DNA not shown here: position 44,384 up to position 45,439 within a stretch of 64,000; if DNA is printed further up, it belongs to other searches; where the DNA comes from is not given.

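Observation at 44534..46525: Unusual four-domain fusion: minimal nucleotidyltransferase + M23 peptidase + PG-binding + tail-lysozyme-like domain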

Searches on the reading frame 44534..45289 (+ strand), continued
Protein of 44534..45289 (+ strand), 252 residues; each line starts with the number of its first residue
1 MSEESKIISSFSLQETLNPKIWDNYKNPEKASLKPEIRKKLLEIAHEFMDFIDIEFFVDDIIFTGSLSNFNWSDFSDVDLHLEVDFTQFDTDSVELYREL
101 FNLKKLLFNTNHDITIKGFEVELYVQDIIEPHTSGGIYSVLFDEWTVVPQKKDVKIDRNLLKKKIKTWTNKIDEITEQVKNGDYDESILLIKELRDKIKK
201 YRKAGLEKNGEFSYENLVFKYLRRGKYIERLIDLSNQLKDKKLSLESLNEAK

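Call 96: get_annotated_region(hit=H91, flank=3500)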
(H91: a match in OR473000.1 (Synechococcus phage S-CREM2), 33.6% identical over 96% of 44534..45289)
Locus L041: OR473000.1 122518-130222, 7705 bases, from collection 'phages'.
description: Synechococcus phage S-CREM2, complete genome.
organism: Synechococcus phage S-CREM2 (NCBI taxid 3075959)
taxonomy: Viruses; Duplodnaviria; Heunggongvirae; Uroviricota; Caudoviricetes; Kyanoviridae
host: Synechococcus sp. CRE1902; source: Changjiang River estuary surface water; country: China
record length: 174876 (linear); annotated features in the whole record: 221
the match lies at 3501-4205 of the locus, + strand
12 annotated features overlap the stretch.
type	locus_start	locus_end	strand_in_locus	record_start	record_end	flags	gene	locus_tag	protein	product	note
CDS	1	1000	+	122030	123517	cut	-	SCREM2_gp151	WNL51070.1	DNA helicase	UvsW DNA helicase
CDS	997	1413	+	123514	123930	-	-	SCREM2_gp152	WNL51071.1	Sm-like RNA-binding protein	-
CDS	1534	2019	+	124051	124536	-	-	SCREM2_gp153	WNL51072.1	RNA polymerase sigma factor for late transcription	-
CDS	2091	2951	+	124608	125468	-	-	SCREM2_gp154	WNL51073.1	cytidylyltransferase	cytidylyltransferase (virion protein)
CDS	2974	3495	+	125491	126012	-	-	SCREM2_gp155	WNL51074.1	hypothetical protein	-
CDS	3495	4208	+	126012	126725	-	-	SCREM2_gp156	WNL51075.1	hypothetical protein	-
CDS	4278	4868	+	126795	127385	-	-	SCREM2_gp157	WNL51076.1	hypothetical protein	-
CDS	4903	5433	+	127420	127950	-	-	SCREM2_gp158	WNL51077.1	hypothetical protein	-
CDS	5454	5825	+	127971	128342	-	-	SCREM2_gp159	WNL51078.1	hypothetical protein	-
CDS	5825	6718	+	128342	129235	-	-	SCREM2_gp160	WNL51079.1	hypothetical protein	-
CDS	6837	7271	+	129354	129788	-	-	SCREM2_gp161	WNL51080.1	UvrC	-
CDS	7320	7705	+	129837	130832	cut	-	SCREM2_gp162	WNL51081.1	DNA primase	DNA primase S-CREM2-gp162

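Call 99: search_solved_structures(query=L041:2091-2951:+, max_evalue=0.001)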
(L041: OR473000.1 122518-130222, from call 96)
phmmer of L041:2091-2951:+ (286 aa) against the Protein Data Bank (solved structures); distinct sequences matched with E-value up to 0.001: 0.
